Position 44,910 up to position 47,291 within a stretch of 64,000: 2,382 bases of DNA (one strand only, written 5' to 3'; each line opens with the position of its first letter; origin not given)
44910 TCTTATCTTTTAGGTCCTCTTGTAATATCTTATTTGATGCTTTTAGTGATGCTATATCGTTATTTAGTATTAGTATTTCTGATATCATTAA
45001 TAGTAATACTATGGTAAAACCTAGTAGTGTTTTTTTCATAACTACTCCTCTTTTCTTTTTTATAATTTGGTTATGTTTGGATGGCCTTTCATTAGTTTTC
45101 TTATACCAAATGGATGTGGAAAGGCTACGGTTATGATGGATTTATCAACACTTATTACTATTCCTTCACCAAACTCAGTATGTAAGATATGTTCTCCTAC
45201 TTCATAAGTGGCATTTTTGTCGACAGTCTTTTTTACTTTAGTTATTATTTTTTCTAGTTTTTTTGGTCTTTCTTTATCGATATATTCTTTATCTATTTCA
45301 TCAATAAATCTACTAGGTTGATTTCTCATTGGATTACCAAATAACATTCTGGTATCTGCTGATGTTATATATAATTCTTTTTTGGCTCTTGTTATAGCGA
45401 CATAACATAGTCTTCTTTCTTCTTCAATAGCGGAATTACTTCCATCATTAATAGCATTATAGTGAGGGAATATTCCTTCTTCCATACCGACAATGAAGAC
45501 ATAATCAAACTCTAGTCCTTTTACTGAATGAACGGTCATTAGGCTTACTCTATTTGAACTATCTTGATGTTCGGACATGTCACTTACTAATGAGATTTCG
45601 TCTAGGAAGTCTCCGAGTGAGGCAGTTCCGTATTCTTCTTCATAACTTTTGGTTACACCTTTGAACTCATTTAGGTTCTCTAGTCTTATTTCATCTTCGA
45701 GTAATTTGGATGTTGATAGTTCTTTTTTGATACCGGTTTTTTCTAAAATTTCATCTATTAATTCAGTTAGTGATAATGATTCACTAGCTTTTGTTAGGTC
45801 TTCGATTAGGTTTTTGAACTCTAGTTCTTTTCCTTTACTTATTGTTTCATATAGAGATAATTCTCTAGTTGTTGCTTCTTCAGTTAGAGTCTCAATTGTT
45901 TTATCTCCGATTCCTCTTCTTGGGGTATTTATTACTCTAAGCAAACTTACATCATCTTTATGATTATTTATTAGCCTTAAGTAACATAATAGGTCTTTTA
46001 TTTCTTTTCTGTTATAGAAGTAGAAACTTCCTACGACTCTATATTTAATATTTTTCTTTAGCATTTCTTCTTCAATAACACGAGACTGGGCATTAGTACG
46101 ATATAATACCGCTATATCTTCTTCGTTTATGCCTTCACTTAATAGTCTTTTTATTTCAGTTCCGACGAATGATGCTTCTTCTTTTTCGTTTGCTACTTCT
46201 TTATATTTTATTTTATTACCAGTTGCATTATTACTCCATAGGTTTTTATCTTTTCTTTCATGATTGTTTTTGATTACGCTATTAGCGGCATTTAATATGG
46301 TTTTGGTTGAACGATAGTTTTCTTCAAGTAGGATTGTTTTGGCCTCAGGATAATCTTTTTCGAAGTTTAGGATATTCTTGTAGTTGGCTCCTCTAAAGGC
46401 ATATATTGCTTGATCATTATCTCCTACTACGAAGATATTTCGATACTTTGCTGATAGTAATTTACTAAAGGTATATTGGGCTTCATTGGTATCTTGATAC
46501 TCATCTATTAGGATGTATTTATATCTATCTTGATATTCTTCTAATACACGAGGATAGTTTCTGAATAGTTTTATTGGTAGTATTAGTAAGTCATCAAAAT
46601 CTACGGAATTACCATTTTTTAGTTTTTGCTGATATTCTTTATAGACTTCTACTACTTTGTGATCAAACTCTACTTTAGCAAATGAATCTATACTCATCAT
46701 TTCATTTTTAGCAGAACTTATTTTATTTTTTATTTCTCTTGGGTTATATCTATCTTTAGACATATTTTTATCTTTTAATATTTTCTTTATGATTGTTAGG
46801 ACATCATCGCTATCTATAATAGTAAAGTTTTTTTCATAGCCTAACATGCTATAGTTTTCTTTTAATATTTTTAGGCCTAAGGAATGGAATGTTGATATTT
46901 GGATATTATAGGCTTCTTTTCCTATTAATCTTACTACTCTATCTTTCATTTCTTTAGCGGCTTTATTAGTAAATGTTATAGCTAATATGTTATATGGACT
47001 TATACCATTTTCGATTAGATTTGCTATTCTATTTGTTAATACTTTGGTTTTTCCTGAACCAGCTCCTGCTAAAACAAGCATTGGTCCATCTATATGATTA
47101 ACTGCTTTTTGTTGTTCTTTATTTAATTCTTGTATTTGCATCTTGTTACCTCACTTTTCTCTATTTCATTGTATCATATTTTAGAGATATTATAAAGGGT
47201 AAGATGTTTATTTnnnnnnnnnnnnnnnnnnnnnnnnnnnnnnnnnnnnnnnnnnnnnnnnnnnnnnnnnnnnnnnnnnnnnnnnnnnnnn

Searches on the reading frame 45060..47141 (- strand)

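Call 74: search_protein_families(library=pfam, proteins=[window:45060-47141:-], max_evalue=0.00001)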
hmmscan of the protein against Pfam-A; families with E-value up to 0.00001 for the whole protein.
window:45060-47141:- (693 aa): 7 families
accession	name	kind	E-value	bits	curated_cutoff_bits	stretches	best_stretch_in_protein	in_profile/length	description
PF00580.27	UvrD-helicase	-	9.3e-95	317.8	23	1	6-265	1-271/271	UvrD/REP helicase N-terminal domain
PF13361.12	UvrD_C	-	2.2e-84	284.3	25.6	1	270-595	1-348/350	UvrD-like helicase C-terminal domain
PF13245.12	AAA_19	-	3e-24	86.1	25.1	1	10-250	1-134/134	AAA domain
PF01443.25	Viral_helicase1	-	3.7e-12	47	21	0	487-592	134-226/228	Viral superfamily 1 RNA helicase core domain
PF13538.12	UvrD_C_2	-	6.7e-11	42.3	27.4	1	534-592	4-51/52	UvrD-like helicase C-terminal domain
PF13087.12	AAA_12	-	3.6e-09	36.9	27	0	519-593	125-191/195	AAA domain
PF13604.12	AAA_30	-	4.3e-09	36.8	27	0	5-82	1-70/191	AAA domain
